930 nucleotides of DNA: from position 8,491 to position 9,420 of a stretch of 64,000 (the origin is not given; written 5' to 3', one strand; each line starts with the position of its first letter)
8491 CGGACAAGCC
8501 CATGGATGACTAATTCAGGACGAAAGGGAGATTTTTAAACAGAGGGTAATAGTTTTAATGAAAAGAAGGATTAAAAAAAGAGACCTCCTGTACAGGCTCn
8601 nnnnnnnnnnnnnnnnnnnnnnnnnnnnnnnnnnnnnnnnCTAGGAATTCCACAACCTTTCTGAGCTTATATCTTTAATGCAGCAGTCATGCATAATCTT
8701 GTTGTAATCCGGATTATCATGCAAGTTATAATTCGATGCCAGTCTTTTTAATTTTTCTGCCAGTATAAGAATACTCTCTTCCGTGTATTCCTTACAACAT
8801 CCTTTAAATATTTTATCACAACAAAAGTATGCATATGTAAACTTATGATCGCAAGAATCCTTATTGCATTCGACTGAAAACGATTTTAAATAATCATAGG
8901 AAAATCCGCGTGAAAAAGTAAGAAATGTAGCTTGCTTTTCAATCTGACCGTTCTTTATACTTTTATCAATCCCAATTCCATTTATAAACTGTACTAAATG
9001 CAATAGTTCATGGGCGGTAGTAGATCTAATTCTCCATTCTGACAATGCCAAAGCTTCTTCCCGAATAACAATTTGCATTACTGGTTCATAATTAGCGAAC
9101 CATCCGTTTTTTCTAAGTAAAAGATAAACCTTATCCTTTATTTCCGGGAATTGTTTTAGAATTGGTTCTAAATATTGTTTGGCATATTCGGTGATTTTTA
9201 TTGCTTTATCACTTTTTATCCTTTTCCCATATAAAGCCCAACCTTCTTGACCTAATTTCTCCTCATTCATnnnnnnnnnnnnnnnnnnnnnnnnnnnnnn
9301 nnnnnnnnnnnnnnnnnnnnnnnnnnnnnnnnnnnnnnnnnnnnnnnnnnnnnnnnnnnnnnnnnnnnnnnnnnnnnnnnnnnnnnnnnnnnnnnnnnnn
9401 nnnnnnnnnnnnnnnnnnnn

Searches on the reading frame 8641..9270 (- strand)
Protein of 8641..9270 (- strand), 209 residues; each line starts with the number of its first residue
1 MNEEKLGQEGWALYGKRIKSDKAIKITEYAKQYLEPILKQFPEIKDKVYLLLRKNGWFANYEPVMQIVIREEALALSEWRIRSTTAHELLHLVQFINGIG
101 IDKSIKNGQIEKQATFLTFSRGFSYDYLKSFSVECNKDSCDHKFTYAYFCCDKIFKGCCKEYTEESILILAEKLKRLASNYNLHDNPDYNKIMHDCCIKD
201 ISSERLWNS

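Call 6: search_protein_families(library=pfam, proteins=[window:8641-9270:-], max_evalue=0.01)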
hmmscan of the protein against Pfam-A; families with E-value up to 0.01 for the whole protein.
window:8641-9270:- (209 aa): 0 families

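Call 7: search_protein_families(library=ncbifam, proteins=[window:8641-9270:-], max_evalue=0.01)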
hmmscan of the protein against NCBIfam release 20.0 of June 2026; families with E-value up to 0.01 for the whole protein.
window:8641-9270:- (209 aa): 0 families

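Call 63: search_solved_structures(query=window:8641-9270:-, max_evalue=10)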
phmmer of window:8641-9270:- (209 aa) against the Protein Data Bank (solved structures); distinct sequences matched with E-value up to 10: 3.
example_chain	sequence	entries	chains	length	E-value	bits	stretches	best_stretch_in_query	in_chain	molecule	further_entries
6cdw_A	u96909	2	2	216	0.21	14.5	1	19-48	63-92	effector protein Lem4 (lpg1101)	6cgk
6cgj_A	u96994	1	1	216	0.21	14.5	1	19-48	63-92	effector protein Lem4 (lpg1101)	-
1sfd_A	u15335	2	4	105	1.9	11.3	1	88-131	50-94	Amicyanin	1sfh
